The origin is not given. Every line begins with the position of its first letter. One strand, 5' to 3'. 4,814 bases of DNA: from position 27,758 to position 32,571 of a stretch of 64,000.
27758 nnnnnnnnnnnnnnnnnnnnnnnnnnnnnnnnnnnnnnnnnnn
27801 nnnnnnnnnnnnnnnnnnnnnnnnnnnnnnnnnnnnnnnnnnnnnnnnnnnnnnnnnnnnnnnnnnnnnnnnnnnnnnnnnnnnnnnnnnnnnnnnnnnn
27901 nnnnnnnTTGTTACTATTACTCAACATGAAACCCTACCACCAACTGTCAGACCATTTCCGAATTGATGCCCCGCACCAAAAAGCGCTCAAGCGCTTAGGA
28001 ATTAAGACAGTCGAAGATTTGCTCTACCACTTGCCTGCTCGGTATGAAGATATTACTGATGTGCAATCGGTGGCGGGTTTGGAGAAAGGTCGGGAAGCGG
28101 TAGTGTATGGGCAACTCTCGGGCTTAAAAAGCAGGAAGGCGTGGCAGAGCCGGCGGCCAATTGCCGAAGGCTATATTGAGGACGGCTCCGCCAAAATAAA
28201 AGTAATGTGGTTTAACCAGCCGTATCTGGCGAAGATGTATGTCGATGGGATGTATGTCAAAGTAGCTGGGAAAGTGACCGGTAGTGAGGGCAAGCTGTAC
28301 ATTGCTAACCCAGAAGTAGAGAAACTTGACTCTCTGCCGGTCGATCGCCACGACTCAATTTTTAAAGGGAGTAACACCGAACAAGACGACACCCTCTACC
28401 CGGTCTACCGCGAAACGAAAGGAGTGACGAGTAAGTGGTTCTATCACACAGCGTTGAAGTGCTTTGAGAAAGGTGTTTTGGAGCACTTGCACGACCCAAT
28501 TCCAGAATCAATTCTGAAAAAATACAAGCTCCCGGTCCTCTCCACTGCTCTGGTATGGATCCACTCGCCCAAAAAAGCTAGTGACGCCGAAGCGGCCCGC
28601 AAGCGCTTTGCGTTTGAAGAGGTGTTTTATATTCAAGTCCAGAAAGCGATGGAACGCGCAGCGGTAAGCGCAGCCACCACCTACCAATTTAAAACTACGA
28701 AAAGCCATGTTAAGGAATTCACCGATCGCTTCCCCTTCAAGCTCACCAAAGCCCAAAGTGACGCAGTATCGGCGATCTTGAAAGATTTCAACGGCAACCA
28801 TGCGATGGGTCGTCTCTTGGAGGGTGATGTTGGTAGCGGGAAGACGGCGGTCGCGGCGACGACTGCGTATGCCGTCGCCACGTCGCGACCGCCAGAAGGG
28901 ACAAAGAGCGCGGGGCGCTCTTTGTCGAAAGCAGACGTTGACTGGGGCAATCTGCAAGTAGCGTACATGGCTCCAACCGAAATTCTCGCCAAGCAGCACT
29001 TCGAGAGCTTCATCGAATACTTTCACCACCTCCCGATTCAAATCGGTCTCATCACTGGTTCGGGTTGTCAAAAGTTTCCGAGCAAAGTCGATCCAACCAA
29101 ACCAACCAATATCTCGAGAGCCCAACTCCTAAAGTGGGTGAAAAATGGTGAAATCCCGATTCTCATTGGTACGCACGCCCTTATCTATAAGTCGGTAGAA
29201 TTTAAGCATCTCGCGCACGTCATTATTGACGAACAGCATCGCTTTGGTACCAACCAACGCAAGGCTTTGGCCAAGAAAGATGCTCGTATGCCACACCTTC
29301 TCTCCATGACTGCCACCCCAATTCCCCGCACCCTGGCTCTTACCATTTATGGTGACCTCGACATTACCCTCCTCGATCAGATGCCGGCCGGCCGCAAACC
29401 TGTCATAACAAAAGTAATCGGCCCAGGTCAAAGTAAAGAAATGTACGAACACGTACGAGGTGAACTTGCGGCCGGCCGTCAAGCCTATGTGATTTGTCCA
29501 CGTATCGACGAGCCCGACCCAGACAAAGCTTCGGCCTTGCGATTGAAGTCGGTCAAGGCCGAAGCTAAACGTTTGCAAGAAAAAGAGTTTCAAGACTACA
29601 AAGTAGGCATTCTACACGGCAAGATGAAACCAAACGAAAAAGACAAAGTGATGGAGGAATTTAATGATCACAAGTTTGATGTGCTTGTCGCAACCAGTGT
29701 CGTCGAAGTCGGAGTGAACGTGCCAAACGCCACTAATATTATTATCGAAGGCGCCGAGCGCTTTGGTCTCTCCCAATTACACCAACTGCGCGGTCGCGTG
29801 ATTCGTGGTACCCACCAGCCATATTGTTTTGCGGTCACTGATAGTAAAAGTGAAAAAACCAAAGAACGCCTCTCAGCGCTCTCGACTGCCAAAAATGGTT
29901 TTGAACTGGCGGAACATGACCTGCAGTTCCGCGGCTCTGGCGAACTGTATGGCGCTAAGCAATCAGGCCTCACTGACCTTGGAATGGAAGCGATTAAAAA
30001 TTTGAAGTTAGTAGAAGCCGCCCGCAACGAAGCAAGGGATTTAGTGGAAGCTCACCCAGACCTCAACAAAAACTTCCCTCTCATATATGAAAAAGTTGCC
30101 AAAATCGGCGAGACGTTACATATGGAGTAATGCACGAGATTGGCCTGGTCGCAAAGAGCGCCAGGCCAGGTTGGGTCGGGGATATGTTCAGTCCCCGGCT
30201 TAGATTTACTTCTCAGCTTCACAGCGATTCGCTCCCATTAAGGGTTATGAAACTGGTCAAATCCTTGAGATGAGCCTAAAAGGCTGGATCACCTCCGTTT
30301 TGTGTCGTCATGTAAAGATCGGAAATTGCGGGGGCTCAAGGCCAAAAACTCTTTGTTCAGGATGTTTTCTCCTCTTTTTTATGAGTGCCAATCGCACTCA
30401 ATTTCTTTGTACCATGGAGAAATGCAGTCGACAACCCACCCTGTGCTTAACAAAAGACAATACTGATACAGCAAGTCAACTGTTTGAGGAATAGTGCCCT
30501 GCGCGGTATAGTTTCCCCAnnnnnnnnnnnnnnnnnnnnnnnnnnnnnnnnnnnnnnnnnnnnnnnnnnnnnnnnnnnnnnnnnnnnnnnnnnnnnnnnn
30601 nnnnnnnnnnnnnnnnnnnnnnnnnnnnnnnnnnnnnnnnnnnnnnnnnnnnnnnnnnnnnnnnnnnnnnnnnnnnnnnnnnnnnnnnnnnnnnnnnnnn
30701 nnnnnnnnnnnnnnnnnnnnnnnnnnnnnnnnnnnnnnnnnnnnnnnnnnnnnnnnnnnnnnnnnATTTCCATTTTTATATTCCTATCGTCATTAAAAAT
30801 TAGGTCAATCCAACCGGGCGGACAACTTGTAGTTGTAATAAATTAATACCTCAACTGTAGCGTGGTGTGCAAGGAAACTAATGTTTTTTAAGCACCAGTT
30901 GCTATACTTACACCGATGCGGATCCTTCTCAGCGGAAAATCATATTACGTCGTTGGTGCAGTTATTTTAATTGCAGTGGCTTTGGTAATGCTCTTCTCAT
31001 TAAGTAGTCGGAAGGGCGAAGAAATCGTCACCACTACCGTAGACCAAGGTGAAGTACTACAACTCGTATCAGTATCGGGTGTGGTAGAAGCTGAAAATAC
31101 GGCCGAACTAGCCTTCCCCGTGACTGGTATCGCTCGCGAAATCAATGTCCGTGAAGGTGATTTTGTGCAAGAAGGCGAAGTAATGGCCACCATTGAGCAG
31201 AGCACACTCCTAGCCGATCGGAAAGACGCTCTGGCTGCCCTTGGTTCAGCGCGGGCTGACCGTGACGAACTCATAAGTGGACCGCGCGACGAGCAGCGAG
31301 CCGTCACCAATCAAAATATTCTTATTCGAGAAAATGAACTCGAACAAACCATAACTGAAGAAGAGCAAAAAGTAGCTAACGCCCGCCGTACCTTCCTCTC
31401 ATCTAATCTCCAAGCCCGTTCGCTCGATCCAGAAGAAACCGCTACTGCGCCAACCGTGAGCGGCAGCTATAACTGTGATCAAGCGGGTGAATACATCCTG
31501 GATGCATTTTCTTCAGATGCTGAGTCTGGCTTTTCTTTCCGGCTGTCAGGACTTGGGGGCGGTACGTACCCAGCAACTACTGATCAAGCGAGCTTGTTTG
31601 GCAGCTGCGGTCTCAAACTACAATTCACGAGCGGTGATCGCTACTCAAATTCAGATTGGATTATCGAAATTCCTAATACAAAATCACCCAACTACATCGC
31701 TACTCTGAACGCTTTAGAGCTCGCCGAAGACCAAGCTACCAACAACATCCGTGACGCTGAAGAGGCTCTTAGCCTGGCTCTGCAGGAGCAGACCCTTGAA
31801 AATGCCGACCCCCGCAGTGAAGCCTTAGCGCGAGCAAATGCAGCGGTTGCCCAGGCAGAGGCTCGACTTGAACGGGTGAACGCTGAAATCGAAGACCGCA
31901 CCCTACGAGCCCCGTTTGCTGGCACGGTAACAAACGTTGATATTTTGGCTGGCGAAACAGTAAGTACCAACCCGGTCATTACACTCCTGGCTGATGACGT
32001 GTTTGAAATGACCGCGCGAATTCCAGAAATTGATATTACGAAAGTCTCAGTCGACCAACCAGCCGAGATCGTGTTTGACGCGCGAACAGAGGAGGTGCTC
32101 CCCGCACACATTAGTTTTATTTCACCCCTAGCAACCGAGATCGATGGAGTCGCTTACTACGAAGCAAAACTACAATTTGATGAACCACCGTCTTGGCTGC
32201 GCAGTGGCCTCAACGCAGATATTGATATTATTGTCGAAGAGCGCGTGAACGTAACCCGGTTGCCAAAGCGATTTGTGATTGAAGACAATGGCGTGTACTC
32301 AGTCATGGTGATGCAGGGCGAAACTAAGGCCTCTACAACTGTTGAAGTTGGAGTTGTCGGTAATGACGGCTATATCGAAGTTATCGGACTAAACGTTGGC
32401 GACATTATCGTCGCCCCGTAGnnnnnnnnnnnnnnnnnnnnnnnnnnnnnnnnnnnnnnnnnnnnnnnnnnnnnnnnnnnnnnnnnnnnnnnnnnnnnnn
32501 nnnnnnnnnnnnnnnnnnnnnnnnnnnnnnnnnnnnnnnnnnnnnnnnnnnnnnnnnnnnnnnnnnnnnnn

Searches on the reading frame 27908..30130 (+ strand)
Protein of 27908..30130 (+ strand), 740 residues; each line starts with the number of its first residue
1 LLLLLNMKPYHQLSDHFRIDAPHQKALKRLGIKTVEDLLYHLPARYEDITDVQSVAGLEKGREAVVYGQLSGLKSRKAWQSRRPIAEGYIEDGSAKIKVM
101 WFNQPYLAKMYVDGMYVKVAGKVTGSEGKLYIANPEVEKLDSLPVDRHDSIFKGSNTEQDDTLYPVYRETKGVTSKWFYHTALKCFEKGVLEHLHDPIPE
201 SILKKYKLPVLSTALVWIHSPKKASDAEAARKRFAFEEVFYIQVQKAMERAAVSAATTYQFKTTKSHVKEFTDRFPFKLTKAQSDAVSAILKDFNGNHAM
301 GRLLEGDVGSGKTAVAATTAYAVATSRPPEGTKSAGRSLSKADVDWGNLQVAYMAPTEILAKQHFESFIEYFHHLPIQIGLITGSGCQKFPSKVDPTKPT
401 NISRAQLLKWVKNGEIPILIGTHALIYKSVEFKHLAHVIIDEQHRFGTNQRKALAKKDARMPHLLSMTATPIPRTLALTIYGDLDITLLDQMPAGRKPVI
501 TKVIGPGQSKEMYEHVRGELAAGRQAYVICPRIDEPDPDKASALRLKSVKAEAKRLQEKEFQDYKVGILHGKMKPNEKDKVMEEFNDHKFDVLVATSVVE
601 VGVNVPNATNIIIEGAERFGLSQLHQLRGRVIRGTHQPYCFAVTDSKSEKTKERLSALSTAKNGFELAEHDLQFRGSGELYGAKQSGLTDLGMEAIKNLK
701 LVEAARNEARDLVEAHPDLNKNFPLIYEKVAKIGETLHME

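Call 11: search_protein_families(library=pfam, proteins=[window:27908-30130:+], max_evalue=0.1)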
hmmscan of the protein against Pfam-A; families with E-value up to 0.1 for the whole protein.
window:27908-30130:+ (740 aa): 9 families
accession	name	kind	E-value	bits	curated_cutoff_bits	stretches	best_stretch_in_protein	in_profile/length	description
PF00271.37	Helicase_C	-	2e-21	76.7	23.5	1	521-633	13-108/110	Helicase conserved C-terminal domain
PF00270.35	DEAD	-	1.2e-19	71.1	26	1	280-476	1-164/167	DEAD/DEAH box helicase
PF17191.10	RecG_wedge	-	4.4e-17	62.6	23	1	23-142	12-130/162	RecG wedge domain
PF04851.21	ResIII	-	2.6e-11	44.1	22.5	1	277-471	2-162/164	Type III restriction enzyme, res subunit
PF19833.4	RecG_dom3_C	-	3.7e-09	36.9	26.8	1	663-729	3-72/87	ATP-dependent DNA helicase RecG, domain 3, C-terminal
PF01336.31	tRNA_anti-codon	-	2.4e-07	31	27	1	71-140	8-75/75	OB-fold nucleic acid binding domain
PF22590.2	Cas3-like_C_2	-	0.0031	18.2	27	1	553-634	19-104/106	CRISPR-associated nuclease/helicase Cas3, C-terminal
PF00176.29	SNF2-rel_dom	-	0.03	13.9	24.9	1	430-476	121-168/290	SNF2-related domain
PF13604.12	AAA_30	-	0.056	13.6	27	0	279-363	2-61/191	AAA domain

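Call 18: find_related_loci(query=window:27908-30130:+, collection=genome_contigs, flank=8000)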
Query window:27908-30130:+ (740 aa) in genome_contigs; peptide patterns used: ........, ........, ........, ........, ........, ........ (x = any residue, [..] = any of these).
571 stretches matched a pattern; 508 encode a relative of the query (tblastn E <= 1e-3); the best 80 are kept; 80 distinct loci.
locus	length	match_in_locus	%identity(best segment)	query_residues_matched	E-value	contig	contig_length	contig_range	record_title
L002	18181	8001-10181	86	6-740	0e+0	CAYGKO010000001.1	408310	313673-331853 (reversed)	MAG TPA_asm: uncultured Candidatus Saccharibacteria bacterium isolate ERP117304_co1_170 genome assembly, contig: NODE_14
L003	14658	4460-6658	82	7-740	0e+0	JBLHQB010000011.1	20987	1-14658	MAG: Patiriisocius sp. isolate 3300055526_18 Ga0535637_0002314, whole genome shotgun sequence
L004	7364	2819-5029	81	3-740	0e+0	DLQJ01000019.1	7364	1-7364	MAG TPA_asm: Patescibacteria group bacterium UBA7435 UBA7435_contig_90025, whole genome shotgun sequence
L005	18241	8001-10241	84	7-740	0e+0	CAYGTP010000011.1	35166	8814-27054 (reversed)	MAG TPA_asm: uncultured Candidatus Saccharibacteria bacterium isolate ERP117304_co2_175 genome assembly, contig: NODE_10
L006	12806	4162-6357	82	2-740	0e+0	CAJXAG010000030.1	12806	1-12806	TPA_asm: uncultured bacterium isolate ERR599159_bin.108_MetaBAT_v2.12.1_MAG genome assembly, contig: NODE_2251_length_12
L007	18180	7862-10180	78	7-740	0e+0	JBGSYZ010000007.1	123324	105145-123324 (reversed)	MAG: Candidatus Paceibacteria bacterium isolate JTS-AC487 k141_243065, whole genome shotgun sequence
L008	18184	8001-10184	82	4-740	0e+0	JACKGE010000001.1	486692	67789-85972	MAG: Candidatus Nomurabacteria bacterium isolate HK-STAS-PATE-26 HK-STAS-PATE-26_1, whole genome shotgun sequence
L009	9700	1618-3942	78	5-740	0e+0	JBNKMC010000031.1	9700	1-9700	MAG: Minisyncoccia bacterium isolate H1.bin.27.strict NODE_31_length_9700_cov_6.308012, whole genome shotgun sequence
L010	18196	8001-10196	80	7-740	0e+0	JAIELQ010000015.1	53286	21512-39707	MAG: Patescibacteria group bacterium isolate co.spades.CONCOCT.1kb_083 c_000000000067, whole genome shotgun sequence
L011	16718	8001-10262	80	7-740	0e+0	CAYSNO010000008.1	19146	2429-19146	MAG TPA_asm: uncultured Candidatus Saccharibacteria bacterium isolate SRP342105_co1_172 genome assembly, contig: NODE_38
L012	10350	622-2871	79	6-740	0e+0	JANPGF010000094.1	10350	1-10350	MAG: Candidatus Kaiserbacteria bacterium isolate VAR_69_metabat_401 VAR_69_k141_1984654, whole genome shotgun sequence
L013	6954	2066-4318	79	7-740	0e+0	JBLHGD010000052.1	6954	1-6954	MAG: Candidatus Azotimanducaceae bacterium isolate 3300054976_96 Ga0535667_0024587, whole genome shotgun sequence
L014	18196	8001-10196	80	7-740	0e+0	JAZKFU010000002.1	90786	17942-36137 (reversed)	MAG: Patescibacteria group bacterium isolate DC_RB_04_SPN110320-bin016 DCRB04SPN_B016_0_000000000002, whole genome shotg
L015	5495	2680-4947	79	3-740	0e+0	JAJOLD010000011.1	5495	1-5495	MAG: Candidatus Paceibacterota bacterium isolate MAG-855 c_000000000750, whole genome shotgun sequence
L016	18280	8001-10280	79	1-740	0e+0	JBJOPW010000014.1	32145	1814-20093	MAG: Candidatus Parcubacteria bacterium isolate whiteclaycreek2_2019_sw_WHONDRS-S19S_0038_A_bin.8 scaffold_0000218, whol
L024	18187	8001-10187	79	3-740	0e+0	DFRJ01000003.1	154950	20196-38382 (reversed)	MAG TPA_asm: Patescibacteria group bacterium UBA3466 UBA3466_contig_8569, whole genome shotgun sequence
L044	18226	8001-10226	78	1-740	0e+0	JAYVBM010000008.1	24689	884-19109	MAG: Candidatus Paceibacterota bacterium isolate GL28_UP_metabat_94 GL28_UP_metabat_94_7, whole genome shotgun sequence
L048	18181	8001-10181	76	4-740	0e+0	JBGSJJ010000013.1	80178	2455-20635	MAG: Candidatus Paceibacteria bacterium isolate JTS-AC154 k141_4522948, whole genome shotgun sequence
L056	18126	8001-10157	79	13-740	0e+0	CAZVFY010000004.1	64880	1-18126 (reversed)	MAG TPA_asm: uncultured Candidatus Saccharibacteria bacterium isolate SRP063590_co1_123 genome assembly, contig: NODE_42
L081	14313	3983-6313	70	5-740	0e+0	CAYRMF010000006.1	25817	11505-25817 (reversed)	MAG TPA_asm: uncultured Candidatus Saccharibacteria bacterium isolate SRP286056_co1_556 genome assembly, contig: NODE_21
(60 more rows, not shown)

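Call 46: search_protein_families(library=ncbifam, proteins=[L005:7457-7660:-, L005:5932-6237:-, L048:3633-3767:-, L056:7657-7836:-], max_evalue=1)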
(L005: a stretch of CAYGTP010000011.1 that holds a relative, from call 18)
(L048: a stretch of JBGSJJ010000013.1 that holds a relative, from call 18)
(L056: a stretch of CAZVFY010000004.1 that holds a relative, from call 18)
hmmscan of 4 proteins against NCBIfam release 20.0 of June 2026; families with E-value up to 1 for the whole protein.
L005:7457-7660:- (67 aa): 0 families

L005:5932-6237:- (101 aa): 1 family
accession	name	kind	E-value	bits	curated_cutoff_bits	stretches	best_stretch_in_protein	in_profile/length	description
NF005967.0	PRK08057.1-1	equivalog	0.086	12.1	358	1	45-86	40-80/263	cobalt-precorrin-6A reductase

L048:3633-3767:- (44 aa): 0 families

L056:7657-7836:- (59 aa): 0 families

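Call 47: search_protein_families(library=pfam, proteins=[L005:7457-7660:-, L005:5932-6237:-, L048:3633-3767:-, L056:7657-7836:-, L011:4947-5738:-, L044:7416-7895:-, L081:3120-3884:-, L024:5687-6175:-, L005:6861-7172:-], max_evalue=0.1)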
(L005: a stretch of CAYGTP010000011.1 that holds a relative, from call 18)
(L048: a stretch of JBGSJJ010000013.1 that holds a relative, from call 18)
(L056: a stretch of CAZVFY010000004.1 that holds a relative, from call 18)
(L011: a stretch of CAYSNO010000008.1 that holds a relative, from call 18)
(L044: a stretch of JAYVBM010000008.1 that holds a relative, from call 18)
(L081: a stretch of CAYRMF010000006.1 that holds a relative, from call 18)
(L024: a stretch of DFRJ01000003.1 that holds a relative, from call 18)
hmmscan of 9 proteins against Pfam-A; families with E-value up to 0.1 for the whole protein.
L005:7457-7660:- (67 aa): 0 families

L005:5932-6237:- (101 aa): 0 families

L048:3633-3767:- (44 aa): 0 families

L056:7657-7836:- (59 aa): 0 families

L011:4947-5738:- (263 aa): 0 families

L044:7416-7895:- (159 aa): 0 families

L081:3120-3884:- (254 aa): 0 families

L024:5687-6175:- (162 aa): 0 families

L005:6861-7172:- (103 aa): 0 families

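Call 96: find_related_loci(query=L005:5932-6237:-, collection=viral_contigs, flank=3000)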
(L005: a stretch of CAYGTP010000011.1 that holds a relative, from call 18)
Query L005:5932-6237:- (101 aa) in viral_contigs; peptide patterns used: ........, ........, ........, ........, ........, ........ (x = any residue, [..] = any of these).
4 stretches matched a pattern, but none encodes a relative of the query by tblastn (E <= 1e-3).

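Call 97: find_related_loci(query=L005:7457-7660:-, collection=viral_contigs, flank=3000)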
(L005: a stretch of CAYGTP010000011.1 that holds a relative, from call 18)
Query L005:7457-7660:- (67 aa) in viral_contigs; peptide patterns used: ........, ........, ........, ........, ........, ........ (x = any residue, [..] = any of these).
15 stretches matched a pattern, but none encodes a relative of the query by tblastn (E <= 1e-3).
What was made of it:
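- Tried and rejected: The L005 cassette proteins have no relatives in viral contigs (calls 96, 97).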

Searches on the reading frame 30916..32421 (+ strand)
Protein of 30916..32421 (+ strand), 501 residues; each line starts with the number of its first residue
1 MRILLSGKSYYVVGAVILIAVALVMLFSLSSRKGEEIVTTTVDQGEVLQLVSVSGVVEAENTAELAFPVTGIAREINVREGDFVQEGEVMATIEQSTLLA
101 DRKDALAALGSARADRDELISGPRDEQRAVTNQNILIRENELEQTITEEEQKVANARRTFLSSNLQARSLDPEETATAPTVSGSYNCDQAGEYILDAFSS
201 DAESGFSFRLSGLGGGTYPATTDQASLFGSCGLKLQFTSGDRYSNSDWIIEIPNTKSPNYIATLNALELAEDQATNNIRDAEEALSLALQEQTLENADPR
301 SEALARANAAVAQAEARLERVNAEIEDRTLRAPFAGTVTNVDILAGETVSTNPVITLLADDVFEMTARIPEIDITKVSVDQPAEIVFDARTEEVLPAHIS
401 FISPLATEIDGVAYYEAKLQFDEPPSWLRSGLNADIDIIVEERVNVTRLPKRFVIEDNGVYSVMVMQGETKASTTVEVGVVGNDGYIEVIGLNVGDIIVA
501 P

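Call 68: search_protein_families(library=pfam, proteins=[window:30916-32421:+], max_evalue=0.001)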
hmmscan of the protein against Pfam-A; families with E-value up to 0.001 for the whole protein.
window:30916-32421:+ (501 aa): 5 families
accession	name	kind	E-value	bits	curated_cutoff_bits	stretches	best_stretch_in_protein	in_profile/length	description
PF13437.12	HlyD_3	-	4.8e-16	59.8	22.2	1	329-429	1-104/106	HlyD family secretion protein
PF16576.10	HlyD_D23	-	6.7e-13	48.8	30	1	309-405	89-187/214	Barrel-sandwich domain of CusB or HlyD membrane-fusion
PF13533.13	Biotin_lipoyl_2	-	6.4e-06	26.3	29.8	0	64-94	2-32/32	Biotin-lipoyl like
PF12700.13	HlyD_2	-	0.00019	20.7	25.1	1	25-156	27-158/416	HlyD family secretion protein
PF00364.28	Biotin_lipoyl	-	0.00022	21.4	22.1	0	63-93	43-73/73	Biotin-requiring enzyme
